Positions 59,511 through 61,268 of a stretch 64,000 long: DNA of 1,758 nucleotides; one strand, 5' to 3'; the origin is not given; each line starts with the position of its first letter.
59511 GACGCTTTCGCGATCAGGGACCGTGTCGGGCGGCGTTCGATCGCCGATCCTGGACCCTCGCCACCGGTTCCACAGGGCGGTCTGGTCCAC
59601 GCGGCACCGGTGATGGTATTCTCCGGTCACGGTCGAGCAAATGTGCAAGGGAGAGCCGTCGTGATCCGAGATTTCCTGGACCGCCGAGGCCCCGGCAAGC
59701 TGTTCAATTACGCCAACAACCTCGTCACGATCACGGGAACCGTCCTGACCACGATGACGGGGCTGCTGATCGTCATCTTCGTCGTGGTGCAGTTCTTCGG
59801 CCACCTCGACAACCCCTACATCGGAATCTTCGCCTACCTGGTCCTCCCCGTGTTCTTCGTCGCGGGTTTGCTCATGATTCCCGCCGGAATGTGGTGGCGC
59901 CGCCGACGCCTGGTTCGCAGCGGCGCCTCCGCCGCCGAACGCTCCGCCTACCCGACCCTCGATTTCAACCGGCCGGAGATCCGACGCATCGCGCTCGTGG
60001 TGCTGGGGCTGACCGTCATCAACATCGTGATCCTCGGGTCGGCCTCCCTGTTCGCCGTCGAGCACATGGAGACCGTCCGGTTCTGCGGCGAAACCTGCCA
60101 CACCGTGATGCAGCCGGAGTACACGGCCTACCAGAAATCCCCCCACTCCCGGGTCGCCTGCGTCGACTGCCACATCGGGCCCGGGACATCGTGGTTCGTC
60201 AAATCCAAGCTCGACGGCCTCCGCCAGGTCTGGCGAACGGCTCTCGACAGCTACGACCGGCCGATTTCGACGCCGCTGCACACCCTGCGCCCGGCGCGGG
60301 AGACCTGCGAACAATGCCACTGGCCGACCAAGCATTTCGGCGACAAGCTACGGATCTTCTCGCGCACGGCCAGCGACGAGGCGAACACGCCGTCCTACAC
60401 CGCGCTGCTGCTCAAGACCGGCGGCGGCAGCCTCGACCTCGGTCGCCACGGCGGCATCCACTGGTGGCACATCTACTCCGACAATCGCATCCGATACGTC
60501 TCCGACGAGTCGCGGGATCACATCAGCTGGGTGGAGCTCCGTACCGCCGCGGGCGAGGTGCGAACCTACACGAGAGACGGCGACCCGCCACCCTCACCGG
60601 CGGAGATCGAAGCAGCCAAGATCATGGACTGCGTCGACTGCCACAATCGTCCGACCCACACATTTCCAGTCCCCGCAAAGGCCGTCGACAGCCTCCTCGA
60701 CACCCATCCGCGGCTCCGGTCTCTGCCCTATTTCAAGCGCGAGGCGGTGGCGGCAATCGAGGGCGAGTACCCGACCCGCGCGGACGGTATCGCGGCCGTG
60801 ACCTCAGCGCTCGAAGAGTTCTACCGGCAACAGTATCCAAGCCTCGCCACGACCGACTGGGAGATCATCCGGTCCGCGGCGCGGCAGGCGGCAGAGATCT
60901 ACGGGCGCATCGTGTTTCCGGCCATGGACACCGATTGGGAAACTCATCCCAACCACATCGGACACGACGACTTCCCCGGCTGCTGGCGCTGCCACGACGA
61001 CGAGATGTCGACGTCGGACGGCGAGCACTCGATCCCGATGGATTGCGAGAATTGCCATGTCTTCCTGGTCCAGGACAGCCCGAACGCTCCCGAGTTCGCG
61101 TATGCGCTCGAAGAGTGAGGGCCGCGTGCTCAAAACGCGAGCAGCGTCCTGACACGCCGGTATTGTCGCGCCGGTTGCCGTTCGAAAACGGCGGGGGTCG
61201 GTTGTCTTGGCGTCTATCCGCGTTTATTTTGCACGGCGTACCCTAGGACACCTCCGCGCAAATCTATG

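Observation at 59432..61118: Hexahaem, triple-TM NapC/NirT-like cytochrome divergently paired with the 23-haem c::b fusion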

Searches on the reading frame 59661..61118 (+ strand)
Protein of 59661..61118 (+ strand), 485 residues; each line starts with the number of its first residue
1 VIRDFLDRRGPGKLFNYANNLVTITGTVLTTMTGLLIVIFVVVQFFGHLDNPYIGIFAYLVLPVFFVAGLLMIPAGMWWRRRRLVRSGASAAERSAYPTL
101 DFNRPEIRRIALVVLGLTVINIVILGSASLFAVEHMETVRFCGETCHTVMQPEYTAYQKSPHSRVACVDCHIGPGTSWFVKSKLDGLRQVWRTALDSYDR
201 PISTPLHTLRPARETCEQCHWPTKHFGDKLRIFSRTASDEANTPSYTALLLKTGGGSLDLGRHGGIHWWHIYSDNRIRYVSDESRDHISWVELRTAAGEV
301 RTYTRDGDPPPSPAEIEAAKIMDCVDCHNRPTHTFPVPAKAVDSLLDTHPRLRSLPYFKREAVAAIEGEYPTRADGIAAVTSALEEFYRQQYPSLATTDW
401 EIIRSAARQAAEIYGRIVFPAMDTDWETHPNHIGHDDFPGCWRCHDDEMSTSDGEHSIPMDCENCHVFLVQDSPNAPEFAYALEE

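Call 4: search_protein_families(library=pfam, proteins=[window:59661-61118:+], max_evalue=0.01)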
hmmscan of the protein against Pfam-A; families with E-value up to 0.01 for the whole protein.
window:59661-61118:+ (485 aa): 3 families
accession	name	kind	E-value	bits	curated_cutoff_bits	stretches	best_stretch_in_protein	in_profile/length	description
PF03264.19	Cytochrom_NNT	-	1.6e-09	38.1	24.1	1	111-200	8-101/174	NapC/NirT cytochrome c family, N-terminal region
PF14522.11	Cytochrome_C7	-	5.4e-05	23.4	24.8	0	436-466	43-66/67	Cytochrome c7 and related cytochrome c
PF14537.11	Cytochrom_c3_2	-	0.00051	20.9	25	0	440-467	8-34/79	Cytochrome c3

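Call 5: search_protein_families(library=ncbifam, proteins=[window:59661-61118:+], max_evalue=0.01)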
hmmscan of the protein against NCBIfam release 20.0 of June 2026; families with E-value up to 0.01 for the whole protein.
window:59661-61118:+ (485 aa): 7 families
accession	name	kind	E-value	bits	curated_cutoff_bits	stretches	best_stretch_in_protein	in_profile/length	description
TIGR03153.1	cytochr_NrfH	equivalog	8.5e-13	48.5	134.2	1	117-222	8-111/138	cytochrome c nitrite reductase small subunit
TIGR02162.1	torC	equivalog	5.5e-08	32.5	478.2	1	102-201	7-111/387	pentaheme c-type cytochrome TorC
NF011606.0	PRK15032.1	equivalog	9.6e-08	31.5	455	1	110-195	18-105/390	pentaheme c-type cytochrome TorC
NF008659.0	PRK11659.1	equivalog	0.00069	19.3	184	0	158-224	69-121/188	cytochrome c nitrite reductase pentaheme subunit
TIGR02161.1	napC_nirT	subfamily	0.0013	18.6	310.6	1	103-196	10-107/185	periplasmic nitrate (or nitrite) reductase c-type cytochrome, NapC/NirT family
NF051471.1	cytcCgr1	equivalog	0.0045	16.6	340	1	109-162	7-56/204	cytochrome c-type protein Cgr1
NF047727.1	4hemeCytCCctA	equivalog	0.0051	16.9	180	1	435-470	34-68/109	tetraheme c-type cytochrome CctA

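Call 9: find_homologous_proteins(query=window:59661-61115:+, max_evalue=0.001)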
Query window:59661-61115:+ (485 aa): 7945 proteins with E <= 0.001 among 8000 candidates; the best 120 are listed.
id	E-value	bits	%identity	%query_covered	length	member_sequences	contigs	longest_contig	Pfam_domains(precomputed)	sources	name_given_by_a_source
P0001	0.0e+0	1154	100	100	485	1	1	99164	PF03264.20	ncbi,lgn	-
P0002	6.0e-253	858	73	98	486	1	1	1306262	PF03264.20,PF14522.12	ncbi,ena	-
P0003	3.2e-251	853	72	98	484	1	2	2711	PF03264.20,PF14522.12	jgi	jgi:nitrate/TMAO reductase-like tetraheme cytochrome c subunit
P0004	2.3e-245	833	71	98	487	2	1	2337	PF03264.20,PF14522.12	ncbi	-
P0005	1.6e-244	830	71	97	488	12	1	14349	PF03264.20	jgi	-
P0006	9.1e-244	828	70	98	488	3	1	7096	PF03264.20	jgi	jgi:hypothetical protein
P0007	9.6e-244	828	72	99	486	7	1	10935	PF03264.20,PF14522.12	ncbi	-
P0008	5.8e-243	825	70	98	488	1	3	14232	PF03264.20,PF14522.12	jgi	jgi:hypothetical protein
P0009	1.0e-242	825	71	98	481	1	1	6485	PF03264.20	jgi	jgi:nitrate/TMAO reductase-like tetraheme cytochrome c subunit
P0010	1.3e-241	821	70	98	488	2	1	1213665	PF03264.20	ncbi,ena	-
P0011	1.6e-241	821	70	98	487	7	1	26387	PF03264.20,PF14522.12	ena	-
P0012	2.0e-241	820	69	98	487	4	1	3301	PF03264.20,PF14522.12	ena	-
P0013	2.8e-241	820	70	98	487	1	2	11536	PF03264.20,PF14522.12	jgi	jgi:hypothetical protein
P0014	9.1e-241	818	71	97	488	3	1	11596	PF03264.20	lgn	-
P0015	1.4e-240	817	71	98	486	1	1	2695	PF03264.20,PF14522.12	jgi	jgi:hypothetical protein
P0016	6.1e-240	815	70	98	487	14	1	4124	PF03264.20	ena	-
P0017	6.9e-240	815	70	98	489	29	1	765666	PF03264.20,PF14522.12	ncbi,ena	-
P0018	3.7e-239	813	69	98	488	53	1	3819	PF03264.20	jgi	-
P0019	4.0e-239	813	71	99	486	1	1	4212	PF03264.20,PF14522.12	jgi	jgi:nitrate/TMAO reductase-like tetraheme cytochrome c subunit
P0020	4.4e-239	813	71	98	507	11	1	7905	PF03264.20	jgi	jgi:hypothetical protein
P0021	1.2e-238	811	70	98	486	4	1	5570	PF03264.20,PF14522.12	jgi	jgi:hypothetical protein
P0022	2.2e-238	810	69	98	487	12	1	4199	PF03264.20,PF14522.12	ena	-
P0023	4.7e-238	809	70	98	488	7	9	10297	PF03264.20,PF14522.12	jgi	jgi:hypothetical protein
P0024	6.8e-238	809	69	97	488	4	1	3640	PF03264.20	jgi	jgi:hypothetical protein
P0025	2.3e-237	807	69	98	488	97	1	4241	PF03264.20,PF14522.12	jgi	jgi:nitrate/TMAO reductase-like tetraheme cytochrome c subunit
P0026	4.4e-237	806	69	98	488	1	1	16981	PF03264.20,PF14522.12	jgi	jgi:hypothetical protein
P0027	5.9e-237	805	69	98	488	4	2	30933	PF03264.20,PF14522.12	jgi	jgi:hypothetical protein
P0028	2.0e-236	804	71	97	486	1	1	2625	PF03264.20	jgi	jgi:hypothetical protein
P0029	3.6e-236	803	70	97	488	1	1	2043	PF03264.20,PF14522.12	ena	-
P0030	4.1e-236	803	69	98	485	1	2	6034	PF03264.20,PF14522.12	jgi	jgi:hypothetical protein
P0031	9.2e-236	802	70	98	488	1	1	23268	PF03264.20,PF14522.12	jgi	jgi:hypothetical protein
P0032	1.1e-235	801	69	98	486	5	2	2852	PF03264.20,PF14522.12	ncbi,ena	-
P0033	3.1e-235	800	69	98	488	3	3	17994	PF03264.20,PF14522.12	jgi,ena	-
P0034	5.8e-235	799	68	98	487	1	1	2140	PF03264.20,PF14522.12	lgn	-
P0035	1.6e-234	797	68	98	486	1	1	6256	PF03264.20,PF14522.12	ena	-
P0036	3.2e-232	790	66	98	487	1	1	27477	PF03264.20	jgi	jgi:nitrate/TMAO reductase-like tetraheme cytochrome c subunit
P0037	4.8e-232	789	67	98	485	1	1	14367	PF03264.20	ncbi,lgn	ncbi:MAG: NapC/NirT family cytochrome c [Candidatus Sulfomarinibacteraceae bacterium]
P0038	8.3e-231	785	66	98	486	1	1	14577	PF03264.20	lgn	-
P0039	2.7e-230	784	66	97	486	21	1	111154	PF03264.20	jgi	-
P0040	4.4e-230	783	66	97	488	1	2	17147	PF03264.20,PF14522.12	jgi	jgi:nitrate/TMAO reductase-like tetraheme cytochrome c subunit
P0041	7.5e-230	782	66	97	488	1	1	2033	PF03264.20,PF14522.12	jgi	jgi:hypothetical protein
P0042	1.5e-229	781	66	97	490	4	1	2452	PF03264.20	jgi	jgi:nitrate/TMAO reductase-like tetraheme cytochrome c subunit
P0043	1.1e-228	778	66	97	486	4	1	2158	PF03264.20,PF14522.12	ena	-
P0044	2.0e-228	777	67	99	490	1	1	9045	PF03264.20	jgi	jgi:hypothetical protein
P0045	2.1e-228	777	68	97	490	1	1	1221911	PF03264.20,PF14522.12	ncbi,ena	-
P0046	2.5e-228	777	68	98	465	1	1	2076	PF03264.20,PF14522.12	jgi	jgi:hypothetical protein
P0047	8.6e-228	775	66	97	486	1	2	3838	PF03264.20,PF14522.12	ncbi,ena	-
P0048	1.0e-227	775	67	97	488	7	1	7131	PF03264.20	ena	-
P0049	1.9e-227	774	64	98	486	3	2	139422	PF03264.20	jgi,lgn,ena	-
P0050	2.4e-227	774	66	98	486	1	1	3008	PF03264.20,PF14522.12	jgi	-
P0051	2.7e-227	774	69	93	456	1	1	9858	PF03264.20,PF14522.12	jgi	jgi:hypothetical protein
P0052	7.2e-227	772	66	99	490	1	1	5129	PF03264.20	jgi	jgi:hypothetical protein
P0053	1.8e-226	771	66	97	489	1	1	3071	PF03264.20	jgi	-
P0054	4.2e-226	770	66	98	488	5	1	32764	PF03264.20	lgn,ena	-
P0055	6.9e-226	769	65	97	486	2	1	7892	PF03264.20,PF14522.12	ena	-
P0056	8.2e-226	769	65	99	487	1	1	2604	PF03264.20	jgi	jgi:nitrate/TMAO reductase-like tetraheme cytochrome c subunit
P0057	1.6e-225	768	66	97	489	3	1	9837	PF03264.20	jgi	-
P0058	2.9e-225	767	67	95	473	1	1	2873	PF03264.20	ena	-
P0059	3.0e-225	767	66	97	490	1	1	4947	PF03264.20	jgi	jgi:hypothetical protein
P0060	5.7e-225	766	68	96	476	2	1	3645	PF03264.20,PF14522.12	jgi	jgi:nitrate/TMAO reductase-like tetraheme cytochrome c subunit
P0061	6.2e-225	766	66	97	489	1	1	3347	PF03264.20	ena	-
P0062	1.0e-224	765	67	97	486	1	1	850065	PF03264.20,PF14522.12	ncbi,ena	-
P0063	3.6e-224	763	64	99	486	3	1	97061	PF03264.20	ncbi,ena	-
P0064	4.4e-224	763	64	98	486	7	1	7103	PF03264.20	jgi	-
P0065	6.5e-224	762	64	98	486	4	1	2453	PF03264.20,PF14522.12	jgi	-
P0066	6.8e-224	762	64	98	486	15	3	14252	PF03264.20,PF14522.12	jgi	-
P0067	1.7e-223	761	67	97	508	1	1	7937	PF03264.20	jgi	jgi:hypothetical protein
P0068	1.9e-223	761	66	97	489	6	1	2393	PF03264.20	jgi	-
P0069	3.7e-223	760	65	96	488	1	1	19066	PF03264.20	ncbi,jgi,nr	ncbi:MAG: NapC/NirT family cytochrome c [Thermoanaerobaculales bacterium]|jgi:nitrate/TMAO reductase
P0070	4.7e-223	760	65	98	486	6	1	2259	PF03264.20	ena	-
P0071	7.6e-223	759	67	97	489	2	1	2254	PF03264.20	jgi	-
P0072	1.0e-222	759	66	97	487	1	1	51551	PF03264.20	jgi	jgi:hypothetical protein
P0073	2.0e-222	758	66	97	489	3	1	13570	PF03264.20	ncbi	-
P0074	2.3e-222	757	64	97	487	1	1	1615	PF03264.20,PF14522.12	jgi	jgi:hypothetical protein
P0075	3.5e-222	757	65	97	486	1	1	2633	PF03264.20,PF14522.12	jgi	-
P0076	3.5e-222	757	66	97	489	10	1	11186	PF03264.20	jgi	jgi:nitrate/TMAO reductase-like tetraheme cytochrome c subunit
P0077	1.3e-221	755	65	99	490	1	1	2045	PF03264.20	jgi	jgi:hypothetical protein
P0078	2.7e-221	754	64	98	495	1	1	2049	PF03264.20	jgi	jgi:hypothetical protein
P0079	5.0e-221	753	66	97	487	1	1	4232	PF03264.20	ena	-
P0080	7.4e-221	752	65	98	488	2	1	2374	PF03264.20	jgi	jgi:nitrate/TMAO reductase-like tetraheme cytochrome c subunit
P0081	1.0e-220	752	63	98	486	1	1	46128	PF03264.20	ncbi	-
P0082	2.1e-220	751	63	100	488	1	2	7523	PF03264.20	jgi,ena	-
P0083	2.5e-220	751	64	97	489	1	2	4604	PF03264.20,PF14522.12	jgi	-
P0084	3.9e-220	750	65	97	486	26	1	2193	PF03264.20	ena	-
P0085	4.1e-220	750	66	97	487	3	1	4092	PF03264.20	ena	-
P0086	4.7e-220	750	65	97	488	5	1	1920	PF03264.20,PF14522.12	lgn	-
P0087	5.2e-220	750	63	97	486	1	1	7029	PF03264.20,PF14522.12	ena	-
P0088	7.3e-220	749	63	98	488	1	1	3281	PF03264.20,PF14522.12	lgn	-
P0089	9.7e-220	749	65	97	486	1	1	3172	PF03264.20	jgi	-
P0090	1.1e-219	749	65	97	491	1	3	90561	PF03264.20,PF14522.12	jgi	-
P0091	1.4e-219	748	64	96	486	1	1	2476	PF03264.20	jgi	-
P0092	4.2e-219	747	65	97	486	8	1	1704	PF03264.20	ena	-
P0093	4.5e-219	747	65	97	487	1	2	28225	PF03264.20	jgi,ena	jgi:hypothetical protein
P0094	7.7e-219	746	64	97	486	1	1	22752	PF03264.20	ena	-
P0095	8.5e-219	746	64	96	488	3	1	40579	PF03264.20,PF14522.12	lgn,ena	-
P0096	2.0e-218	744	65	97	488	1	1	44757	PF03264.20,PF14522.12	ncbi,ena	-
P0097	7.9e-218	742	63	97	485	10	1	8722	PF03264.20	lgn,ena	-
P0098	9.3e-218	742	65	97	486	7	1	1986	PF03264.20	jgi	jgi:hypothetical protein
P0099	1.2e-217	742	64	97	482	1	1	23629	PF03264.20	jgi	jgi:hypothetical protein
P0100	1.9e-217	741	67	96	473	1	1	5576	PF03264.20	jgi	jgi:hypothetical protein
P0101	3.2e-217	740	64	97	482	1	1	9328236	PF03264.20,PF14522.12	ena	-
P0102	3.7e-217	740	63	98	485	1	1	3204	PF03264.20,PF14522.12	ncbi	-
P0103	5.3e-217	740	62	99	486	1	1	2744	PF03264.20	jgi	jgi:hypothetical protein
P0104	1.5e-216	738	63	97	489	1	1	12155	PF03264.20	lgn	-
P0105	1.9e-216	738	63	98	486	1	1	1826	PF03264.20,PF14522.12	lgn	-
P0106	3.0e-216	737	65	97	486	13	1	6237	PF03264.20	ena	-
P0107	4.3e-216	737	63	97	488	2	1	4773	PF03264.20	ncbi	-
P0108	4.9e-216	736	62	97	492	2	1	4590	PF03264.20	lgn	-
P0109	5.0e-216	736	64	96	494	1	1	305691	PF03264.20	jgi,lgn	-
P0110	8.3e-216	736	61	98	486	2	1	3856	PF03264.20,PF14522.12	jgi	-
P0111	1.5e-215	735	64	97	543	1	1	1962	PF03264.20,PF14522.12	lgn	-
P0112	2.0e-215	734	62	100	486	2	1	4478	PF03264.20,PF14522.12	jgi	jgi:hypothetical protein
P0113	2.0e-215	734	64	98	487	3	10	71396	PF03264.20,PF14522.12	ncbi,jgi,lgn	-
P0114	2.1e-215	734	66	94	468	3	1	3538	PF03264.20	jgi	jgi:hypothetical protein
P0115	2.2e-215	734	65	96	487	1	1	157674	PF03264.20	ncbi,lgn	-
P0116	2.7e-215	734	65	97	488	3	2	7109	PF03264.20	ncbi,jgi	ncbi:MAG: NapC/NirT family cytochrome c [Holophagae bacterium]|jgi:hypothetical protein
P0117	2.8e-215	734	61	97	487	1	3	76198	PF03264.20,PF14522.12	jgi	jgi:nitrate/TMAO reductase-like tetraheme cytochrome c subunit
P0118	3.9e-215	734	62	98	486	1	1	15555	PF03264.20,PF14522.12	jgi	-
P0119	4.4e-215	733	63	97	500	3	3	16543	PF03264.20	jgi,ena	jgi:hypothetical protein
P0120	1.6e-214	732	62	97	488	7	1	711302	PF03264.20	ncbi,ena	-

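Call 10: find_related_loci(query=window:59661-61115:+, collection=genome_contigs, flank=10000)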
Query window:59661-61115:+ (485 aa) in genome_contigs; peptide patterns used: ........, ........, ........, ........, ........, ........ (x = any residue, [..] = any of these).
600 stretches matched a pattern (row limit reached: there are more); 597 encode a relative of the query (tblastn E <= 1e-3); the best 80 are kept; 80 distinct loci.
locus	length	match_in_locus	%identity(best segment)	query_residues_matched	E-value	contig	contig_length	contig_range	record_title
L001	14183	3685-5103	73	12-483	0e+0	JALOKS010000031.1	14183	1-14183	MAG: Thermoanaerobaculales bacterium isolate Prado005 scaffold_3089, whole genome shotgun sequence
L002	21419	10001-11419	71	12-484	0e+0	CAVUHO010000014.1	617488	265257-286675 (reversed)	MAG: Candidatus Sulfomarinibacteraceae bacterium isolate MFD04716.bin.1.4 genome assembly, contig: contig_6526, whole ge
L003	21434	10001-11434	70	8-484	0e+0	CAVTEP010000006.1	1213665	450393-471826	MAG: Candidatus Sulfomarinibacteraceae bacterium isolate MFD09779.bin.1.340 genome assembly, contig: contig_47017, whole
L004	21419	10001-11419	70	12-484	0e+0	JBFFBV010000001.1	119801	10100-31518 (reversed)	MAG: Candidatus Sulfomarinibacter sp. isolate Mix_mud12.2021.10.15 k141_1950762_length_119801_cov_11.4760, whole genome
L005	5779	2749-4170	69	12-484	0e+0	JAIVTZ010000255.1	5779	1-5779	MAG: Deltaproteobacteria bacterium isolate HYP3_US_05_8 NODE_1422_length_5779_cov_0.781316, whole genome shotgun sequenc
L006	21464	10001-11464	63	1-483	0e+0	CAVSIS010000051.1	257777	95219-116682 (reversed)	MAG: uncultured Acidobacteriota bacterium isolate MFD02416.bin.4.367 genome assembly, contig: contig_78044, whole genome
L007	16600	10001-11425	63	12-483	0e+0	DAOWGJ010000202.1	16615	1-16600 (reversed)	MAG TPA_asm: Holophagae bacterium isolate CSMAG_1988 CSMAG_1988_k141_456670_length_16615_cov_9.4842, whole genome shotgu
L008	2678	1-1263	71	65-484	0e+0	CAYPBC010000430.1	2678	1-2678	MAG TPA_asm: uncultured Thermoanaerobaculia bacterium isolate SRP155585_co2_221 genome assembly, contig: NODE_51648_leng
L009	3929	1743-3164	63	7-477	0e+0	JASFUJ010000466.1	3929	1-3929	MAG: Acidobacteriota bacterium isolate D1105M02metaG_Bin_298 D1105M02metaG_FD_scaffold_12812_c1, whole genome shotgun se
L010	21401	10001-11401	61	12-477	0e+0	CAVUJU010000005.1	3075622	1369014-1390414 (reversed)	MAG: uncultured Acidobacteriota bacterium isolate MFD01721.bin.1.239 genome assembly, contig: contig_7017, whole genome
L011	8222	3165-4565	61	12-477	0e+0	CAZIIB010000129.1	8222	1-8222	MAG TPA_asm: uncultured Thermoanaerobaculia bacterium isolate SRP214966_co3_65 genome assembly, contig: NODE_15444_lengt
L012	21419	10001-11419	58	10-479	0e+0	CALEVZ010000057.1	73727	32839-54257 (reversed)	MAG: uncultured bacterium isolate R1_Bin_METABAT__272_1 genome assembly, contig: c_000001251262, whole genome shotgun se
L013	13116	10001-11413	54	13-480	0e+0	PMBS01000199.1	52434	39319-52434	MAG: Myxococcales bacterium isolate fen_1144 73.20120700_E3M.35_contig_19792, whole genome shotgun sequence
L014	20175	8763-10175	54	13-480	0e+0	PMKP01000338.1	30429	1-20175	MAG: Myxococcales bacterium isolate fen_1123 73.20120600_E1D.81_contig_30016, whole genome shotgun sequence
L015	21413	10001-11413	50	13-480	1e-171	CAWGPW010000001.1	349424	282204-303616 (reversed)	MAG: uncultured delta proteobacterium isolate MFD05502.bin.2.3 genome assembly, contig: contig_11683, whole genome shotg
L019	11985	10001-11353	45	14-472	5e-139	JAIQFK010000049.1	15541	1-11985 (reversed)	MAG: Terriglobia bacterium isolate SRVP_11 SR-VP_26_10_2019_C_20cm_scaffold_6107, whole genome shotgun sequence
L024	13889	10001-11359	46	18-475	7e-132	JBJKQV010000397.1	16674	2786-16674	MAG: Terriglobia bacterium isolate Bin_43 S1Ck127_2559160_flag_1_multi_6.0000_len_16674, whole genome shotgun sequence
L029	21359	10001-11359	46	14-475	4e-130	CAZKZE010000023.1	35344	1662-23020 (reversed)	MAG TPA_asm: uncultured Woeseiaceae bacterium isolate binchicken_co373_22 genome assembly, contig: NODE_136_length_35344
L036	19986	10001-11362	43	9-474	3e-127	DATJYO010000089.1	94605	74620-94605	MAG TPA_asm: Bryobacteraceae bacterium isolate SMAG_U15154 k141_259903, whole genome shotgun sequence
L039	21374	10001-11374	44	20-480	1e-126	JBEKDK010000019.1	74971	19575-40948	MAG: Candidatus Acidiferrales bacterium isolate SPRUCE 181 SPRUCE_181_19, whole genome shotgun sequence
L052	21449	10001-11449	44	9-484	2e-124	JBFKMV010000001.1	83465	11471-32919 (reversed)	MAG: Candidatus Polarisedimenticolaceae bacterium isolate Mix_sand22.2022.08.D.57 k141_4933409_length_83465_cov_15.0761,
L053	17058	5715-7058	45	19-475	4e-124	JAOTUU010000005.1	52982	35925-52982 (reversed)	MAG: Gammaproteobacteria bacterium isolate 13_May_SF_Bin22 13_May_SF_Bin22_scaffold_306_c1, whole genome shotgun sequenc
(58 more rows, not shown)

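Call 38: find_encoding_contigs(protein=P0001, flank=3000, max_places=3)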
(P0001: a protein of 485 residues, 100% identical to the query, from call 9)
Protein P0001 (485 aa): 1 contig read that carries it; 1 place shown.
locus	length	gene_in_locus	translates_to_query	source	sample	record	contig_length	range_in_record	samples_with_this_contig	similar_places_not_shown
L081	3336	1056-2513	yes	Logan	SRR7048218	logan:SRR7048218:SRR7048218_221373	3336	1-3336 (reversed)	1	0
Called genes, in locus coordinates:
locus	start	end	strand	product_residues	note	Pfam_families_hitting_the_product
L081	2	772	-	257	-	?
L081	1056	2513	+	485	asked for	PF03264:Cytochrom_NNT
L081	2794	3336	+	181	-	?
